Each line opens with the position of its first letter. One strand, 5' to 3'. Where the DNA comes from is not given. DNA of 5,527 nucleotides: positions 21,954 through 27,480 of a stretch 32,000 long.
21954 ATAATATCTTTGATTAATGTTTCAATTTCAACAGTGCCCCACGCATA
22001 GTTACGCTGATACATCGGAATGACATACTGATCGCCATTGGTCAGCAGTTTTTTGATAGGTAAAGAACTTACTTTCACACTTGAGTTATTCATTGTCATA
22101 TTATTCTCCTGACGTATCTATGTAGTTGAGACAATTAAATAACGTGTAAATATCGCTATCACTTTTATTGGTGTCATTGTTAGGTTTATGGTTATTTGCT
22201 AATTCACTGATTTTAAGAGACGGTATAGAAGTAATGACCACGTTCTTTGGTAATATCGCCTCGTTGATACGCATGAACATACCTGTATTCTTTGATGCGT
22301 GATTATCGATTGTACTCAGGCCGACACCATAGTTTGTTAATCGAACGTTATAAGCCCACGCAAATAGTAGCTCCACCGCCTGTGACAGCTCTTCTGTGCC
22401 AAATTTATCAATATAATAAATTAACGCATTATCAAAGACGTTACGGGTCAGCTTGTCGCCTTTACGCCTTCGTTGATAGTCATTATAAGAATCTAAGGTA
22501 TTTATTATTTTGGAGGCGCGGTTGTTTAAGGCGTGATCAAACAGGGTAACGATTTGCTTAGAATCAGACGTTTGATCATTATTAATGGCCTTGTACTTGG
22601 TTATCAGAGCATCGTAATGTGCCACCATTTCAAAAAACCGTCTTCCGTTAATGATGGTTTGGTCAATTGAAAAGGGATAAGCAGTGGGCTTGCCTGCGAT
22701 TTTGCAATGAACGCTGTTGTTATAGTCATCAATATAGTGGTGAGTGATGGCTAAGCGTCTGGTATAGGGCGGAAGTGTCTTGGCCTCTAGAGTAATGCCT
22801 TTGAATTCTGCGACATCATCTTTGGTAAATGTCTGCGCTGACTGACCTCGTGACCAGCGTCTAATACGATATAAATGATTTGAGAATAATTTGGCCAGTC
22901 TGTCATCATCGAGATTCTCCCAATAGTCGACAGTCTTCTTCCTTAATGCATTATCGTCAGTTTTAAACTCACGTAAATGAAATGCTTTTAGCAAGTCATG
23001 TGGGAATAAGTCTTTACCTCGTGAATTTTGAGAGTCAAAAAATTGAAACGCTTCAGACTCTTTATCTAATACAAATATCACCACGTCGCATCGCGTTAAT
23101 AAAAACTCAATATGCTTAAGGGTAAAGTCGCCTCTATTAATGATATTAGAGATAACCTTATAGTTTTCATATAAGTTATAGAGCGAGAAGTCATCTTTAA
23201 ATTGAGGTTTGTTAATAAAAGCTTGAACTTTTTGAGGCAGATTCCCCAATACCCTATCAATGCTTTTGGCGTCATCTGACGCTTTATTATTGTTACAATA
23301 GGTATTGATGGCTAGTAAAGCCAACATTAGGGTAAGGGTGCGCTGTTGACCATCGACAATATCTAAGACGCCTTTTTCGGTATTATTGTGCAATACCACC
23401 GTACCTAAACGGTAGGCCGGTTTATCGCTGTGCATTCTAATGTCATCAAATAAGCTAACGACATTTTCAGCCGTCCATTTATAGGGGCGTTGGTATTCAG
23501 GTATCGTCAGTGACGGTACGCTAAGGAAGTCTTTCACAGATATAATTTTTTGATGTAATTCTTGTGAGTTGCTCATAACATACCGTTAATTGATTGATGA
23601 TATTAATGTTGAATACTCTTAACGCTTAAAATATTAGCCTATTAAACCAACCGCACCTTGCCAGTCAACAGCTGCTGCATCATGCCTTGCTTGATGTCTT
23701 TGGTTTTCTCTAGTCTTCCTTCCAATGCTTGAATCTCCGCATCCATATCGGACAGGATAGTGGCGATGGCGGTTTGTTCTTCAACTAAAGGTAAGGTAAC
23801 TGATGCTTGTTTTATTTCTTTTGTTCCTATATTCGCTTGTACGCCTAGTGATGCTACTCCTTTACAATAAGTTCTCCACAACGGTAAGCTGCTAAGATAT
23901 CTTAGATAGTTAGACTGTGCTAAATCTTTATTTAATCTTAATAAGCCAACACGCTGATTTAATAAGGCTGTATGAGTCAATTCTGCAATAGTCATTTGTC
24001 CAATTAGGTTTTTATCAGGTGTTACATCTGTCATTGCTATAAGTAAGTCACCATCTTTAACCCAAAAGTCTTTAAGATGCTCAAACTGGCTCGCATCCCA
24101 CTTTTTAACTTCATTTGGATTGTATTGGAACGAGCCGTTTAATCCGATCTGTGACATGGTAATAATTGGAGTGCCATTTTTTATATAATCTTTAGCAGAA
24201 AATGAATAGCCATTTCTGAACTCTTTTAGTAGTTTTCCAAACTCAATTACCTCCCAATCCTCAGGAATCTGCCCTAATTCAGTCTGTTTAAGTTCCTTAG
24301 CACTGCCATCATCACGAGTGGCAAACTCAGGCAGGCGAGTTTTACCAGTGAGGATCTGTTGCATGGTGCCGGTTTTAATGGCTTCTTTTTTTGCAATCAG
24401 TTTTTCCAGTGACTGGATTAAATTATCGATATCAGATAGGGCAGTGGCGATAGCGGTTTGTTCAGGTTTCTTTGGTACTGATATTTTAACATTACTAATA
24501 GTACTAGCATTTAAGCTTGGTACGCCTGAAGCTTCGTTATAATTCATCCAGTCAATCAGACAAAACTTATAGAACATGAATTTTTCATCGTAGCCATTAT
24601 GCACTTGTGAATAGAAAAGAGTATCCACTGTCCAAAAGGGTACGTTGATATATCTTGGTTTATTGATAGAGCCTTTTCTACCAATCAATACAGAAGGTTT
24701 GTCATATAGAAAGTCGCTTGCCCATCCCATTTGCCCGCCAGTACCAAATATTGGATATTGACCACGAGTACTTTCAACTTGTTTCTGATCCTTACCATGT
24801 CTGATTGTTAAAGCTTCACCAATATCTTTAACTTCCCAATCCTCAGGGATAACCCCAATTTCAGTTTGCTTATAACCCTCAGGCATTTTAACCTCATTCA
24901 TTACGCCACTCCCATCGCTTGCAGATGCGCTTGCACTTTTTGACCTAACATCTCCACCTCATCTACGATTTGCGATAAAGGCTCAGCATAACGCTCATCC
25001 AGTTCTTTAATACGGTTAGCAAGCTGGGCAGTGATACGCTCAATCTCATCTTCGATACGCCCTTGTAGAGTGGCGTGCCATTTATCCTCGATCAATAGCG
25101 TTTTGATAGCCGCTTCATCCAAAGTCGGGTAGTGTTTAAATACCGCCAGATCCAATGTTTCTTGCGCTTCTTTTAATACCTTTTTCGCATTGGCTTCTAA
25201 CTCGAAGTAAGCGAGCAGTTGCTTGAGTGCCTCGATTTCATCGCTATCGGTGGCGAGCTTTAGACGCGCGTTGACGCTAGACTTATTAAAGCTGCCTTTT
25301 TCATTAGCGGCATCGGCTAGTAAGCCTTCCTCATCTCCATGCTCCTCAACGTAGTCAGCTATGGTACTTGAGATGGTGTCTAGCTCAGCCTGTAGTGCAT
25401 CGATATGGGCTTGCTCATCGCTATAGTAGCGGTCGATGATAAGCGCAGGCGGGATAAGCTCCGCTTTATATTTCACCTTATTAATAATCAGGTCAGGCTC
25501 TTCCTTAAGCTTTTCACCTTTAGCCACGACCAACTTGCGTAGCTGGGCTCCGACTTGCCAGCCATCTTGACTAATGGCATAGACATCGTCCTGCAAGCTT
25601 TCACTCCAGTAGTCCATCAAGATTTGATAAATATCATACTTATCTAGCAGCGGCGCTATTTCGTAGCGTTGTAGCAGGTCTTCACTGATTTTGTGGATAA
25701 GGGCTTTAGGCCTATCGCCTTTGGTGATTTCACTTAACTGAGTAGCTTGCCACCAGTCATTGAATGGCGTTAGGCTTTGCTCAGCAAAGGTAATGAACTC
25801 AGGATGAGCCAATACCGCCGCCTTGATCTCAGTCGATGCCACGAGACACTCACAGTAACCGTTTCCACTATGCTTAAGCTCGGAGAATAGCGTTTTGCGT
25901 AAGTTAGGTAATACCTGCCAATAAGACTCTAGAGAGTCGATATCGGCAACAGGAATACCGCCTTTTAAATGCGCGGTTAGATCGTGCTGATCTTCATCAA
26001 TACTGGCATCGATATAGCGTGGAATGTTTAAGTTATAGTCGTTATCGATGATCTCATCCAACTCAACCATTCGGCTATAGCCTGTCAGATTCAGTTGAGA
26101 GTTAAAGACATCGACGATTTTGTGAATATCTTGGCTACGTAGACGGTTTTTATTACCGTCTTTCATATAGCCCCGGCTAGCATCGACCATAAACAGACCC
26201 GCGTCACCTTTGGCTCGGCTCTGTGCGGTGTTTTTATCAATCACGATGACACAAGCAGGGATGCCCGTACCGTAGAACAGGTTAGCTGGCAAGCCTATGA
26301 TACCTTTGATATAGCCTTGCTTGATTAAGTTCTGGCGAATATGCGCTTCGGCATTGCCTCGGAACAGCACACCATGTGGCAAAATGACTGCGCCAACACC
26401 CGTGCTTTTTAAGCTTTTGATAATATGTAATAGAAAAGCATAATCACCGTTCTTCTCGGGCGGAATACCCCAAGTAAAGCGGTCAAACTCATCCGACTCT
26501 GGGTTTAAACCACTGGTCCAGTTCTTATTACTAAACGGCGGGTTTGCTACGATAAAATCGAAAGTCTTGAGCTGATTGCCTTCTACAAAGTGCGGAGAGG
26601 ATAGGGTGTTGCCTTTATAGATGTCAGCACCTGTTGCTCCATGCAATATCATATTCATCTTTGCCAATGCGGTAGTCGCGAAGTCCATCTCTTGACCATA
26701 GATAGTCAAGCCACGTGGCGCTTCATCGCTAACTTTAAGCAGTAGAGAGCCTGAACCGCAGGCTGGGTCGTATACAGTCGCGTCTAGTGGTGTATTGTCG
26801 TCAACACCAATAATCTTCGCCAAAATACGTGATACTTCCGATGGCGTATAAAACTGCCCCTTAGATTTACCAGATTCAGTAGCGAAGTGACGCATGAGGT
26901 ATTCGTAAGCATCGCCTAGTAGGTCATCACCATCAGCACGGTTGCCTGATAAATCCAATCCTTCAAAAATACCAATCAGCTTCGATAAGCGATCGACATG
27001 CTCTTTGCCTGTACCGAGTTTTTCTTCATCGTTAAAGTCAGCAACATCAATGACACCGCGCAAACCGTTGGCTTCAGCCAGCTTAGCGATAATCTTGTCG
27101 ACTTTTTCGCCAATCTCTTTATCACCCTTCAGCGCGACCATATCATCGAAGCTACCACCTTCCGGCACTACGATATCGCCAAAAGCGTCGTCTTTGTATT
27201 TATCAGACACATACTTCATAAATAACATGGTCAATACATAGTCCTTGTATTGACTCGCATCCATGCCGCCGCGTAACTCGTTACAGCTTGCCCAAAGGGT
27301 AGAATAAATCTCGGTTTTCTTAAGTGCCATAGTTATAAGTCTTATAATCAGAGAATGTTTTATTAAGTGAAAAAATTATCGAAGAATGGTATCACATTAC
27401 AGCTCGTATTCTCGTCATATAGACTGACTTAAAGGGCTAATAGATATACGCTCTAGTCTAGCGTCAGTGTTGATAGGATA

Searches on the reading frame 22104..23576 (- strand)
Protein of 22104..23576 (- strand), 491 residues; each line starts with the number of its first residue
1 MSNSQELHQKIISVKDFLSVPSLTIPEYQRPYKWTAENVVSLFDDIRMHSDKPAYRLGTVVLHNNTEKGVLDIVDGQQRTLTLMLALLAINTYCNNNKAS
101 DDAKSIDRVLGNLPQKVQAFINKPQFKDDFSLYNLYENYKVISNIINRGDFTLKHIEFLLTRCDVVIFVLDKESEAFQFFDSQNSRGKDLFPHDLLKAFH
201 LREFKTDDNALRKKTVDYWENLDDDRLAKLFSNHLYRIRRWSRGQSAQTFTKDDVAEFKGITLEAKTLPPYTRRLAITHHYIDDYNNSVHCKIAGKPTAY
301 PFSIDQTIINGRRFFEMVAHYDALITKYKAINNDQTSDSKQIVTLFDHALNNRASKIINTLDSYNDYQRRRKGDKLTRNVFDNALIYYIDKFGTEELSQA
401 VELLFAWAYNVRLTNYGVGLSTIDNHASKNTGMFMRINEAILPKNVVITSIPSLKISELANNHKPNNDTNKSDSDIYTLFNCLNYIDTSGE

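Call 11: search_protein_families(library=pfam, proteins=[window:22104-23576:-], max_evalue=0.001)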
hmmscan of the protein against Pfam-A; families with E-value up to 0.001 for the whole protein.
window:22104-23576:- (491 aa): 2 families
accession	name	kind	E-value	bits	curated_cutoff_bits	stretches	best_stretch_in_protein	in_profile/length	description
PF25202.1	DUF7834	-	4.3e-70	236.7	27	1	212-457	2-227/235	Family of unknown function (DUF7834)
PF03235.19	GmrSD_N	-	1.1e-31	111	33.2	1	15-200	2-198/199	GmrSD restriction endonuclease, N-terminal domain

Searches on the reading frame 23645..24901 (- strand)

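Call 11: search_protein_families(library=pfam, proteins=[window:23645-24901:-], max_evalue=0.001)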
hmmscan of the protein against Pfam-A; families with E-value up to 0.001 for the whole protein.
window:23645-24901:- (419 aa): 1 family
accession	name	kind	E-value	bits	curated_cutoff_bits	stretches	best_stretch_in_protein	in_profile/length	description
PF01420.25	Methylase_S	-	4e-36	125.2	22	2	19-170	1-164/168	Type I restriction modification DNA specificity domain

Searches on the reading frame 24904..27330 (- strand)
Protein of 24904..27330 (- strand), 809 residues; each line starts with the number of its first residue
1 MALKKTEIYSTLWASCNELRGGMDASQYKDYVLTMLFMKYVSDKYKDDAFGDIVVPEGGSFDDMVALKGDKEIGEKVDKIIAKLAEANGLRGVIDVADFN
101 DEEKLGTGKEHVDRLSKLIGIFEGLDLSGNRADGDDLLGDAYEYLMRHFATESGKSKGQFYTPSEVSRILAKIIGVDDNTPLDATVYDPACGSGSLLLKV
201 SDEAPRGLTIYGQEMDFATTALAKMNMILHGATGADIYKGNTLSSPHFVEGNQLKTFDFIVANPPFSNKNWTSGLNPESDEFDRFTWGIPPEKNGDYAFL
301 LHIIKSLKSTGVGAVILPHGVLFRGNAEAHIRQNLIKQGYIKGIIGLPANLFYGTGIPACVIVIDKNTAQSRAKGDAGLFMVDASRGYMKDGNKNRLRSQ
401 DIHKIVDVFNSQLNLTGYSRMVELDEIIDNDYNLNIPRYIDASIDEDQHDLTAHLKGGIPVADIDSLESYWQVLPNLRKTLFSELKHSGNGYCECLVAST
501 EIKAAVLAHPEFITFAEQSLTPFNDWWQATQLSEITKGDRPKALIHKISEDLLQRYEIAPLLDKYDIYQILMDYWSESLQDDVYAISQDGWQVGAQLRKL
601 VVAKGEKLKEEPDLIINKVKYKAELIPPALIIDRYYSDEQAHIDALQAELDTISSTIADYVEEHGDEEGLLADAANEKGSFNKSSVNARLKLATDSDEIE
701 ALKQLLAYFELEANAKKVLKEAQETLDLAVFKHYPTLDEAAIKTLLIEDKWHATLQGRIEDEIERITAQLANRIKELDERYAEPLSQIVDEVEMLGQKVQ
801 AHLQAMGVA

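Call 11: search_protein_families(library=pfam, proteins=[window:24904-27330:-], max_evalue=0.001)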
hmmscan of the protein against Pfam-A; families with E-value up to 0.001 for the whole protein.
window:24904-27330:- (809 aa): 4 families
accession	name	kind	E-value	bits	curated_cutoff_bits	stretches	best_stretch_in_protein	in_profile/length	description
PF02384.22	N6_Mtase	-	1.6e-102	343.5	20.4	1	135-444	3-307/311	N-6 DNA Methylase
PF12161.14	HsdM_N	-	2.3e-18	67.6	24.5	1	10-122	3-135/135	HsdM N-terminal domain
PF05175.20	MTS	-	6.6e-06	26.3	23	1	177-270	30-112/170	Methyltransferase small domain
PF07669.17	Eco57I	-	1.5e-05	25.6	25.3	1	247-347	64-165/171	Eco57I restriction-modification methylase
